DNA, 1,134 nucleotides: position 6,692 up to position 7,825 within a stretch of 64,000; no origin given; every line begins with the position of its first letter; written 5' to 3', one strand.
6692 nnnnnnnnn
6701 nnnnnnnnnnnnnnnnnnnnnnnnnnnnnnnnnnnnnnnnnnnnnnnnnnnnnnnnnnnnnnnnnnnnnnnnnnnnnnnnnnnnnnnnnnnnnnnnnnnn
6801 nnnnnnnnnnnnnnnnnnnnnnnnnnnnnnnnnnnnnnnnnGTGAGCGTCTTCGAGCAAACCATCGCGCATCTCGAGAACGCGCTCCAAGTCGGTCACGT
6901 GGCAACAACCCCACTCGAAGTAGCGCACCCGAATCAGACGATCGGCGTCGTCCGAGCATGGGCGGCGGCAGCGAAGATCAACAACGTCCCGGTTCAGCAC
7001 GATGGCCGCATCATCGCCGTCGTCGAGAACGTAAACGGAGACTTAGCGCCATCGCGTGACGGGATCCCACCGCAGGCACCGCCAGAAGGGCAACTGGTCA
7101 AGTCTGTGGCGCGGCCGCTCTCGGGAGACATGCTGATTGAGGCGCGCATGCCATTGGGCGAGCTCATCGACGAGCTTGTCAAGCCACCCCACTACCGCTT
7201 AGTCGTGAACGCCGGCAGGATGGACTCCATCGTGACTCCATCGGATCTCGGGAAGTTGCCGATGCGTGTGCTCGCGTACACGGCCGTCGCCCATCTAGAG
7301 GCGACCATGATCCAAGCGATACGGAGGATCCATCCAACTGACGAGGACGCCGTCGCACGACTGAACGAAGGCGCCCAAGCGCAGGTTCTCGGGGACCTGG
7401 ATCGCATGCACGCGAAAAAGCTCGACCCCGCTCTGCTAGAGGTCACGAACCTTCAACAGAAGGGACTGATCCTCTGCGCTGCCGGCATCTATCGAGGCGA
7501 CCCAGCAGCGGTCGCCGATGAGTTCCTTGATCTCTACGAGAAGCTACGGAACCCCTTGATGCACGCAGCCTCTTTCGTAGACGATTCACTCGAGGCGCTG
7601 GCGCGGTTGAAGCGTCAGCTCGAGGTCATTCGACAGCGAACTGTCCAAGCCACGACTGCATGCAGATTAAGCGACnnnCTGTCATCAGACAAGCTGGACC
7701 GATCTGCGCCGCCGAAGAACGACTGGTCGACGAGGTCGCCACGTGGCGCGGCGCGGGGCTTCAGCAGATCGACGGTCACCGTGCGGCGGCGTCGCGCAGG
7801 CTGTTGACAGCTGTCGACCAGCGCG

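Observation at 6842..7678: CBS-pair + HEPN-motif gene translationally coupled to hsdR as a fourth gene of a type I R-M operon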

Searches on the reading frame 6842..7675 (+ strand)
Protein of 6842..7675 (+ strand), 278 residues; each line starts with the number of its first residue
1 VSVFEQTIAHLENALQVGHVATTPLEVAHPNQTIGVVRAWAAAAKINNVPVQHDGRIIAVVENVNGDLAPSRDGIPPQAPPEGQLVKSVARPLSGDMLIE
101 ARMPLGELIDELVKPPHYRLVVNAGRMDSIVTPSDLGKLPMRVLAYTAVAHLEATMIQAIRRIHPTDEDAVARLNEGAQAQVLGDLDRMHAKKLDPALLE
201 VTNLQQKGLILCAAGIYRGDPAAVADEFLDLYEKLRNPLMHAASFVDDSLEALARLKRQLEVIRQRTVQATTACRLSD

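Call 5: search_protein_families(library=pfam, proteins=[window:6842-7675:+], max_evalue=1)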
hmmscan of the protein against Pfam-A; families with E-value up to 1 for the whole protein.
window:6842-7675:+ (278 aa): 1 family
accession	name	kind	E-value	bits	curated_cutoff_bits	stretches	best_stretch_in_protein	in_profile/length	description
PF00571.33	CBS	-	0.16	12.8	24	0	100-136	13-51/57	CBS domain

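Call 6: search_protein_families(library=padloc, proteins=[window:6842-7675:+], max_evalue=1)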
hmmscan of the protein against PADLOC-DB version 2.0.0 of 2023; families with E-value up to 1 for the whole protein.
window:6842-7675:+ (278 aa): 0 families

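Call 7: search_protein_families(library=ncbifam, proteins=[window:6842-7675:+], max_evalue=10)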
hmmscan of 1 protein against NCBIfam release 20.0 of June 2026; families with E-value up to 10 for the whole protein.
window:6842-7675:+ (278 aa): 0 families

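Call 8: find_homologous_proteins(query=window:6842-7675:+, max_evalue=0.001)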
Query window:6842-7675:+ (278 aa): 28 proteins with E <= 0.001 among 4835 candidates.
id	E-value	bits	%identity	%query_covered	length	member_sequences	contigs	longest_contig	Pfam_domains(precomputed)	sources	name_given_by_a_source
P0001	6.6e-171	585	98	99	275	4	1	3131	-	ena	-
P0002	3.8e-146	504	86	99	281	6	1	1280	-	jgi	-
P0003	8.5e-119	414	70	98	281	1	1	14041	-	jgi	jgi:hypothetical protein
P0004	1.8e-114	400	69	99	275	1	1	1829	-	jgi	jgi:hypothetical protein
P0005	2.4e-114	399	69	97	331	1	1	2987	-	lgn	-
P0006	6.4e-114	398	69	96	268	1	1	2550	-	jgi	jgi:hypothetical protein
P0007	5.4e-109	382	64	99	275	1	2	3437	-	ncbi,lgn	-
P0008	6.8e-109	381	66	97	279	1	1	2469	-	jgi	jgi:hypothetical protein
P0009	6.8e-86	306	56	95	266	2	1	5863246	-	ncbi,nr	ncbi:hypothetical protein DSM104299_02517 [Baekduia alba]|nr:hypothetical protein DSM104299_02517 [B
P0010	7.0e-84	299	54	97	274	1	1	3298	-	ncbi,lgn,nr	ncbi:MAG: hypothetical protein JWL77_6957 [Chthonomonadaceae bacterium]|nr:hypothetical protein [Cht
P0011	4.1e-79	284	52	98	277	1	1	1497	-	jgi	jgi:predicted transcriptional regulator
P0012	1.2e-77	279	52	96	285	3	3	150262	-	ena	-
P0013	3.4e-77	278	51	98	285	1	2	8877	-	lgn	-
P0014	4.1e-73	264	60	74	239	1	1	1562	-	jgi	jgi:hypothetical protein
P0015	3.2e-68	248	47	98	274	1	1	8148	-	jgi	jgi:hypothetical protein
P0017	6.2e-67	244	57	83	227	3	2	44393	-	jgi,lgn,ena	jgi:hypothetical protein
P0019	2.0e-66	242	55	79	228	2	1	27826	-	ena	-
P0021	1.7e-61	226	45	97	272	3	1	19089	-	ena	-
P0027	3.9e-54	202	47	84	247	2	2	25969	-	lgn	-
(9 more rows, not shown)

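Call 9: search_solved_structures(query=window:6842-7675:+, max_evalue=10)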
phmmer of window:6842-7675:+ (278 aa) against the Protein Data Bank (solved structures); distinct sequences matched with E-value up to 10: 0.

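Call 14: find_encoding_contigs(protein=P0009, flank=10000, max_places=2)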
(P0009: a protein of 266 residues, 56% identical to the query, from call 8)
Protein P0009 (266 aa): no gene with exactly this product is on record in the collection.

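Call 15: find_encoding_contigs(protein=P0012, flank=10000, max_places=3)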
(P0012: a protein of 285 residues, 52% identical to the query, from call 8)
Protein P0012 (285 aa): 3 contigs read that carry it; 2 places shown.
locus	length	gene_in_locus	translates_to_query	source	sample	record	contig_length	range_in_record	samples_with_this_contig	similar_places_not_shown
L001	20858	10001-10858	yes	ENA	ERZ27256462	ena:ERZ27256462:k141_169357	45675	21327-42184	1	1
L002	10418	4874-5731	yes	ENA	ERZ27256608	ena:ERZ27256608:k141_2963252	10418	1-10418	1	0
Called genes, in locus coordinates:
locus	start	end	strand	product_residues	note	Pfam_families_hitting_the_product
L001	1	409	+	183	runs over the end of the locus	-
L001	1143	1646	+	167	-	PF20935:DUF6847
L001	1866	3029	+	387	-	PF00004:AAA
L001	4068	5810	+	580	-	PF23197:IG_AIR9 (faint), PF06366:FlhE (faint), PF16709:SCAB-Ig (faint)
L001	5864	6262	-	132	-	PF08681:TacA1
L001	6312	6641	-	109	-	-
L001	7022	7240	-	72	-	-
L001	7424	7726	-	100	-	-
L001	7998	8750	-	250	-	-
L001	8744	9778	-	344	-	-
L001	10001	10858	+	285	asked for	-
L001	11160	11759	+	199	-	PF03235:GmrSD_N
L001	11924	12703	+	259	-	-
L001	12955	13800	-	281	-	PF13545:HTH_Crp_2 (faint), PF01047:MarR (faint), PF12802:MarR_2 (faint), PF12840:HTH_20 (weak), PF01978:TrmB (faint), PF03428:RP-C (faint), PF01022:HTH_5, PF12840:HTH_20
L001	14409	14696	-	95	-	PF03992:ABM (weak)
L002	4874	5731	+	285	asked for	-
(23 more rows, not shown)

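Call 16: find_encoding_contigs(protein=P0017, flank=10000, max_places=2)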
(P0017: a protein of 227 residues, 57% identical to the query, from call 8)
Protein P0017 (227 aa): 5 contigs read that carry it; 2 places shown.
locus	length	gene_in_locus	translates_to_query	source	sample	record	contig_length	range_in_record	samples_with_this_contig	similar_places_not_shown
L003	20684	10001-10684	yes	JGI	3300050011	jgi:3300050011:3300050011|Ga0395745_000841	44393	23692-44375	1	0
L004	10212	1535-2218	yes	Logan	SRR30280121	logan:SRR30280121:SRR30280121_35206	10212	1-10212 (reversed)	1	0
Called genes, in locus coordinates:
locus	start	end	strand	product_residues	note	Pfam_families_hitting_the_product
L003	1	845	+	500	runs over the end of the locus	PF13245:AAA_19, PF13604:AAA_30, PF01443:Viral_helicase1 (faint), PF09848:SLFN-g3_helicase (faint), PF13086:AAA_11 (weak), PF13087:AAA_12, PF13538:UvrD_C_2 (weak)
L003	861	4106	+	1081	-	PF00176:SNF2-rel_dom, PF00270:DEAD (weak), PF04851:ResIII, PF00271:Helicase_C, PF13020:NOV_C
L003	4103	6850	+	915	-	PF01555:N6_N4_Mtase (faint), PF01170:UPF0020 (faint)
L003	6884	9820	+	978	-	PF04465:DUF499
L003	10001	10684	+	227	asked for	-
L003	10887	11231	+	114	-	-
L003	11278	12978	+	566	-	-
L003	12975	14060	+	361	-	PF24390:PRTase-CE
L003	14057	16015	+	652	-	PF24389:ORC-CDC6-like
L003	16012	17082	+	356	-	-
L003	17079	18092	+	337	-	PF00294:PfkB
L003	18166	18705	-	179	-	-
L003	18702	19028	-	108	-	-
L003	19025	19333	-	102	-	-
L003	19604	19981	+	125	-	-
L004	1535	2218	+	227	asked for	-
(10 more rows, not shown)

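Call 17: find_related_loci(query=A1, collection=genome_contigs, flank=10000)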
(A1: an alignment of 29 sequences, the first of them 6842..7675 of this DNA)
Query A1 (278 aa) in genome_contigs; peptide patterns used: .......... (x = any residue, [..] = any of these).
12 stretches matched a pattern; 3 encode a relative of the query (tblastn E <= 1e-3); 3 distinct loci.
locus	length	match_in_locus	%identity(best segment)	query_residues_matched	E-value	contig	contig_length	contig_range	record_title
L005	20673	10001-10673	45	4-233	5e-46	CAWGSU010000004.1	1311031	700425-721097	MAG: uncultured Actinomycetes bacterium isolate MFD05521.bin.1.59 genome assembly, contig: contig_52520, whole genome sh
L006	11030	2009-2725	29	2-263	6e-30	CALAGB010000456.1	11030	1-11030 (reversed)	MAG TPA_asm: uncultured Thermomicrobiales bacterium isolate SRR3997478_bin.72_CONCOCT_v1.1_MAG genome assembly, contig:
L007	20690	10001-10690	31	4-246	1e-27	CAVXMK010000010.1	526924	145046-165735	MAG: uncultured Chloroflexia bacterium isolate MFD02840.bin.2.193 genome assembly, contig: contig_1922, whole genome sho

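Call 22: search_protein_families(library=pfam, proteins=[L005:8738-9964:+, L005:6707-7576:+, L005:4880-6259:+, L006:707-1897:+, L006:2827-5361:-, L006:5666-9052:+, L007:4696-8187:+, L007:8227-9039:+, L007:9046-9948:+, L007:10842-13883:+], max_evalue=0.001)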
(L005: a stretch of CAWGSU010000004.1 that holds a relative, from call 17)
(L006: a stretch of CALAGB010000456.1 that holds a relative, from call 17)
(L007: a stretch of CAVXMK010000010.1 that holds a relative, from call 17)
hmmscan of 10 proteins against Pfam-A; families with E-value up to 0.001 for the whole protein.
L005:8738-9964:+ (409 aa): 1 family
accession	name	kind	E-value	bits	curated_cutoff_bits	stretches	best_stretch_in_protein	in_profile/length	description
PF07510.16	GmrSD_C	-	2.3e-10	41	23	1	190-285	1-87/138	GmrSD restriction endonucleases, C-terminal domain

L005:6707-7576:+ (290 aa): 0 families

L005:4880-6259:+ (460 aa): 0 families

L006:707-1897:+ (397 aa): 2 families
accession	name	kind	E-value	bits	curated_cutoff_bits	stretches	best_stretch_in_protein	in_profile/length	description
PF13784.11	Fic_N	-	2e-31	108.3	26.7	1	40-120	3-82/82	Fic/DOC family N-terminal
PF02661.23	Fic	-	1.2e-19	71.4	24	1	126-232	1-93/93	Fic/DOC family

L006:2827-5361:- (844 aa): 19 families
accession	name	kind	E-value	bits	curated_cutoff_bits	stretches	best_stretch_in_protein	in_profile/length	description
PF13424.12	TPR_12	-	1.1e-19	70.8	30.1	2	579-651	2-76/77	Tetratricopeptide repeat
PF13560.12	HTH_31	-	8.3e-15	55.3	27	1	21-81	2-62/64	Helix-turn-helix domain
PF01381.28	HTH_3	-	8.1e-13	48.6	23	1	26-80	2-55/55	Helix-turn-helix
PF13401.12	AAA_22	-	6.7e-11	43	27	1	123-222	3-104/130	AAA domain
PF07719.23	TPR_2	-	2.2e-09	37.1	27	0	581-609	2-30/34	Tetratricopeptide repeat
PF13374.12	TPR_10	-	3.3e-08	33.7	27.5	0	579-611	1-33/42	Tetratricopeptide repeat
PF00931.28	NB-ARC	-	6.5e-08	32.6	23.5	1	118-208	10-108/248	NB-ARC domain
PF12844.13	HTH_19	-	6.9e-08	32.7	30.2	1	25-80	4-58/64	Helix-turn-helix domain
PF13191.12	AAA_16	-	9e-08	33.2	32.6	1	106-225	2-157/167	AAA ATPase domain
PF05729.18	NACHT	-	1.7e-06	28.4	26.7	1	126-237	1-130/167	NACHT domain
PF17874.7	TPR_MalT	-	1.7e-06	28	45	1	543-682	43-183/336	MalT-like TPR region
PF13176.12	TPR_7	-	6.5e-06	26.3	27.9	0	702-732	1-31/36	Tetratricopeptide repeat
PF00515.34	TPR_1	-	1.7e-05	24.9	27.8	0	581-610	2-31/34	Tetratricopeptide repeat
PF01637.24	ATPase_2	-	2.7e-05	24.5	33.2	1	106-160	1-54/225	ATPase domain predominantly from Archaea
PF13413.12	HTH_25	-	3.2e-05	24.1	24.6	1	25-80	2-62/62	Helix-turn-helix domain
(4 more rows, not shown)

L006:5666-9052:+ (1129 aa): 0 families

L007:4696-8187:+ (1164 aa): 2 families
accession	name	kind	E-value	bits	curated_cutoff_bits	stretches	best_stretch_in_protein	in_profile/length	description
PF00271.37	Helicase_C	-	2.4e-22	79.7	23.5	1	501-601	14-110/110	Helicase conserved C-terminal domain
PF13020.12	NOV_C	-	1.7e-18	66.9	22.1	1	1047-1133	5-90/91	Protein NO VEIN, C-terminal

L007:8227-9039:+ (271 aa): 1 family
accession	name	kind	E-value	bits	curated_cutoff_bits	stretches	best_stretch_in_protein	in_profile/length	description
PF03235.19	GmrSD_N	-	2.3e-31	109.9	33.2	1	15-243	4-198/199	GmrSD restriction endonuclease, N-terminal domain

L007:9046-9948:+ (301 aa): 0 families

L007:10842-13883:+ (1014 aa): 1 family
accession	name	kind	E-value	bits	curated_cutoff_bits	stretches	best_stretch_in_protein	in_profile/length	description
PF06634.17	DUF1156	-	5e-27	94.3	24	1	13-74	1-63/73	Protein of unknown function (DUF1156)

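Call 23: predict_structure(alignment_id=A1)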
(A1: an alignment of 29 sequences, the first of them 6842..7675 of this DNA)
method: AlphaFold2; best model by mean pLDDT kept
length: 278 residues; sequences in the alignment: 29
mean_pLDDT: 88.7   pTM: 0.81
mean pLDDT of the five models: 88.7, 87.8, 86.8, 84.2, 75.6
residues with pLDDT >= 90: 180; 70-90: 76; 50-70: 16; < 50: 6
segments of 3 or more residues with pLDDT < 50: 240-244
pLDDT, mean of each block of 10 residues (from residue 1): 69 86 95 98 94 96 89 82 97 95 91 92 93 88 87 94 96 96 96 94 95 94 92 65 55 84 92 74
secondary structure, 60 per line:
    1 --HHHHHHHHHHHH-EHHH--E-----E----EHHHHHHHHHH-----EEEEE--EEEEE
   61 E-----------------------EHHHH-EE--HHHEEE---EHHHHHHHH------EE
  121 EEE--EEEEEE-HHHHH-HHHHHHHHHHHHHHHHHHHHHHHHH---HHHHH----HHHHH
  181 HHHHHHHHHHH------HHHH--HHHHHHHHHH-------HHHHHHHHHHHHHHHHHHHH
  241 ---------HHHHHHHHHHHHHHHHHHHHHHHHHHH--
elements in order: H3-14 H34-43 E49-53 E56-61 H86-89 E98-100 H105-112 E119-123 E126-131 H133-137 H139-163 H167-171 H176-191 H198-201 H204-213 H221-240 H250-276

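Call 27: fold_search(model_id=the predicted structure, library=pdb)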
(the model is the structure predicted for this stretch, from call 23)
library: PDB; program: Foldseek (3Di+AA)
matches with E <= 10: 605; with E <= 0.001: 93
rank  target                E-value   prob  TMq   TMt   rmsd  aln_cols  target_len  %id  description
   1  5g5x_A                3.6e-05  1.00  0.34  0.73   3.1       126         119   17  CBS domain tandem of site-2 protease from Archaeoglobus fulgidus in complex with llama Nanobody - nucleotide-bound for (released 2017-05-24)
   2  7pmz_A                5.8e-05  1.00  0.33  0.22  10.3       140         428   18  Crystal structure of Streptomyces coelicolor guaB (IMP dehydrogenase) bound to ATP and ppGpp at 2.0 A resolution (released 2022-05-11)
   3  4gqv                  6.8e-05  1.00  0.33  0.69   4.1       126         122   21  Crystal structure of CBS-pair protein, CBSX1 from Arabidopsis thaliana (released 2013-01-16)
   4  5g5r_A                8.5e-05  1.00  0.34  0.71   3.0       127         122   18  CBS domain tandem of site-2 protease from Archaeoglobus fulgidus in complex with llama Nanobody - apo form (released 2017-05-24)
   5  4esy_A                9.4e-05  1.00  0.35  0.56   6.5       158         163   16  Crystal Structure of the CBS Domain of CBS Domain Containing Membrane Protein from Sphaerobacter thermophilus (released 2012-09-05)
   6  7pmz_I                9.4e-05  1.00  0.32  0.22  10.4       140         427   18  Crystal structure of Streptomyces coelicolor guaB (IMP dehydrogenase) bound to ATP and ppGpp at 2.0 A resolution (released 2022-05-11)
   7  6h1w_B                9.4e-05  1.00  0.38  0.48  13.1       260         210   13  Crystal Structure of protein MJ1004 from Mathanocaldococcus jannaschii (released 2019-07-31)
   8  4gqw                  9.9e-05  1.00  0.34  0.66   6.4       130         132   18  Crystal structure of CBS-pair protein, CBSX1 (loop deletion) from Arabidopsis thaliana (released 2013-01-16)
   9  7pmz_B                9.9e-05  1.00  0.33  0.22  10.4       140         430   18  Crystal structure of Streptomyces coelicolor guaB (IMP dehydrogenase) bound to ATP and ppGpp at 2.0 A resolution (released 2022-05-11)
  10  1y5h_A                1.2e-04  1.00  0.32  0.66   4.5       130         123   16  Crystal structure of truncated Se-Met Hypoxic Response Protein I (HRPI) (released 2005-11-15)
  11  7pmz_C                1.2e-04  1.00  0.33  0.22  10.4       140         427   17  Crystal structure of Streptomyces coelicolor guaB (IMP dehydrogenase) bound to ATP and ppGpp at 2.0 A resolution (released 2022-05-11)
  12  3sl7_A                1.4e-04  1.00  0.34  0.63   5.1       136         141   18  Crystal structure of CBS-pair protein, CBSX2 from Arabidopsis thaliana (released 2011-11-09)
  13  3fv6_B                1.4e-04  1.00  0.40  0.71   4.3       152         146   12  Crystal Structure of the CBS domains from the Bacillus subtilis CcpN repressor (released 2010-01-26)
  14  1y5h_B                1.4e-04  1.00  0.32  0.67   4.4       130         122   16  Crystal structure of truncated Se-Met Hypoxic Response Protein I (HRPI) (released 2005-11-15)
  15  9s52_B                1.4e-04  1.00  0.37  0.49   5.3       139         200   16  AcuB from Geobacillus stearothermophilus with AMP (released 2026-02-25)
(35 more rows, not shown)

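Call 30: search_protein_families(library=pfam, alignment_id=A1, max_evalue=10)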
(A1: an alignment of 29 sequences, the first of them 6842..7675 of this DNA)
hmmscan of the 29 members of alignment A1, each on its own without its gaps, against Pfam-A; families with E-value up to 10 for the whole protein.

A. member 1, window:6842-7675:+ (278 aa): 1 family
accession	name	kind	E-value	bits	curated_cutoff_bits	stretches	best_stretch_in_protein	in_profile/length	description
PF00571.33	CBS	-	0.16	12.8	24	0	100-136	13-51/57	CBS domain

B. families by the number of members that match (of 29 scanned): 10 families
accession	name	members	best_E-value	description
PF00571.33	CBS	6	0.0012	CBS domain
PF13185.12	GAF_2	3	0.031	GAF domain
PF18947.5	HAMP_2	2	0.11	HAMP domain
PF00392.27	GntR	1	0.065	Bacterial regulatory proteins, gntR family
PF03354.21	TerL_ATPase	1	0.18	Terminase large subunit, ATPase domain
PF19621.4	DUF6126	1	0.2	Family of unknown function (DUF6126)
PF16073.10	SAT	1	0.21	Starter unit:ACP transacylase in aflatoxin biosynthesis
PF05862.16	IceA2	1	0.22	Helicobacter pylori IceA2 protein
PF19497.4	DUF6032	1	0.26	Family of unknown function (DUF6032)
PF04102.17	SlyX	1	0.78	SlyX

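Call 32: search_protein_representatives(alignment_id=A1)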
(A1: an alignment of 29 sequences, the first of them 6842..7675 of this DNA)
Query: 29 sequences, 271 profile positions. Proteins with E-value up to 0.001 (for the whole library): 1872; up to 1e-10: 831; up to 1e-30: 136. The best 150 are listed.
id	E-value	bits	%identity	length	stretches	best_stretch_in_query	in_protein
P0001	8.2e-125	432.0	-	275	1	4-270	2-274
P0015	3.5e-112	390.6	-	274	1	4-270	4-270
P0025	9.1e-105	366.3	-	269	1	2-268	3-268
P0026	2.9e-101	354.8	-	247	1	26-270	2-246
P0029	1.4e-95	336.2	-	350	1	4-268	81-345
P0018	2.8e-85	302.4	-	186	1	86-270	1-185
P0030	8.9e-83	294.1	-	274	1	4-269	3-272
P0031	6.6e-81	288.0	-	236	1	3-230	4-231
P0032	2.9e-71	256.4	-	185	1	86-269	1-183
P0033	1.8e-57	211.2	-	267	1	68-239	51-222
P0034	9.3e-56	205.5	-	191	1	86-269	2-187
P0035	1.0e-54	202.1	-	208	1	20-216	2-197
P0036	3.1e-51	190.7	-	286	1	4-199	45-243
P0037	3.5e-49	184.0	-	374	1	6-256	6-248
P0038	1.1e-48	182.4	-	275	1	8-261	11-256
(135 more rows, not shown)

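Call 42: search_protein_families(library=pfam, alignment_id=A3, max_evalue=1)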
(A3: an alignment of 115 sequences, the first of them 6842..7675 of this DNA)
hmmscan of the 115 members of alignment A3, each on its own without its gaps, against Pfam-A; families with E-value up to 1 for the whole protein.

A. member 1, window:6842-7675:+ (278 aa): 1 family
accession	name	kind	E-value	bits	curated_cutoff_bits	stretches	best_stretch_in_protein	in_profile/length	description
PF00571.33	CBS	-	0.16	12.8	24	0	100-136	13-51/57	CBS domain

B. families by the number of members that match (of 115 scanned): 63 families (the first 25 are shown)
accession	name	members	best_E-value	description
PF00571.33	CBS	104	4.4e-13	CBS domain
PF18735.6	HEPN_RiboL-PSP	29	0.00069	RiboL-PSP-HEPN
PF18731.6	HEPN_Swt1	20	0.00012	Swt1-like HEPN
PF07751.16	Abi_2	6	0.025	Abi-like protein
PF13643.11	DUF4145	6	0.027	Domain of unknown function (DUF4145)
PF12282.15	GAF_PdtaS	4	0.016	Histidine kinase PdtaS, GAF domain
PF20185.3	DUF6548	4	0.021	Family of unknown function (DUF6548)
PF12358.13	DUF3644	3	0.073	Domain of unknown function (DUF3644)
PF18737.6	HEPN_MAE_28990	2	0.00059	MAE_28990/MAE_18760-like HEPN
PF18739.6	HEPN_Apea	2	0.03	Apea-like HEPN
PF11104.14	PilM_2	2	0.12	Type IV pilus assembly protein PilM;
PF03097.24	BRO1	2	0.19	BRO1-like domain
PF18723.6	HMUDK_hel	1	0.00076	5-hmdU DNA kinase, helical domain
PF15029.11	TMEM174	1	0.0017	Transmembrane protein 174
PF16728.10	DUF5066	1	0.0041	Domain of unknown function (DUF5066)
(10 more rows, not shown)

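Call 44: find_related_loci(query=A1, collection=metagenome_contigs, flank=10000)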
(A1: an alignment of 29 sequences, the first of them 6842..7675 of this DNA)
Query A1 (278 aa) in metagenome_contigs; peptide patterns used: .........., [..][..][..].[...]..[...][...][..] (x = any residue, [..] = any of these).
598 stretches matched a pattern (row limit reached: there are more); 10 encode a relative of the query (tblastn E <= 1e-3); 10 distinct loci.
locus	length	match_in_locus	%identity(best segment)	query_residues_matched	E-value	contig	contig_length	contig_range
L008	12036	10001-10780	52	4-270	4e-85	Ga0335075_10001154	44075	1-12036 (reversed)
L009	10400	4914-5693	52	4-270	4e-85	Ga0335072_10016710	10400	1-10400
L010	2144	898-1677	45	4-270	4e-65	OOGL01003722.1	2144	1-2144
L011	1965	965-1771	42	4-274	2e-53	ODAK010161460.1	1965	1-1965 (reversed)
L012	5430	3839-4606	33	4-266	3e-31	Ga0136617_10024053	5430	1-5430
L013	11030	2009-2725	29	2-263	6e-30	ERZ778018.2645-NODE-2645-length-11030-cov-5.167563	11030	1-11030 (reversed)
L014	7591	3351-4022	32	8-248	1e-26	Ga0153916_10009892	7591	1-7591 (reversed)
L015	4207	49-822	29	6-275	6e-20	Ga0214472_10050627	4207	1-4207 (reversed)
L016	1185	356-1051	32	2-249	3e-19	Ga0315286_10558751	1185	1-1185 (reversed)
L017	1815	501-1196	32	2-249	4e-19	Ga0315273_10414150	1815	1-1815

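Call 51: find_encoding_contigs(protein=P0001, flank=10000, max_places=2)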
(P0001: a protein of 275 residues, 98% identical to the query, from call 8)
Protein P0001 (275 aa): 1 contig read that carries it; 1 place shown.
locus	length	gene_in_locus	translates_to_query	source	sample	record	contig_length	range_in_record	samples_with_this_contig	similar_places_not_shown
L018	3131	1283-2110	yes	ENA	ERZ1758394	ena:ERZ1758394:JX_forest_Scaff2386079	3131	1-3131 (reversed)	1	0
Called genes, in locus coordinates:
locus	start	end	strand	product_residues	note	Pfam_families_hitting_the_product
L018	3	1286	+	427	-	?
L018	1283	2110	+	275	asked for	-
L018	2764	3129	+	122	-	?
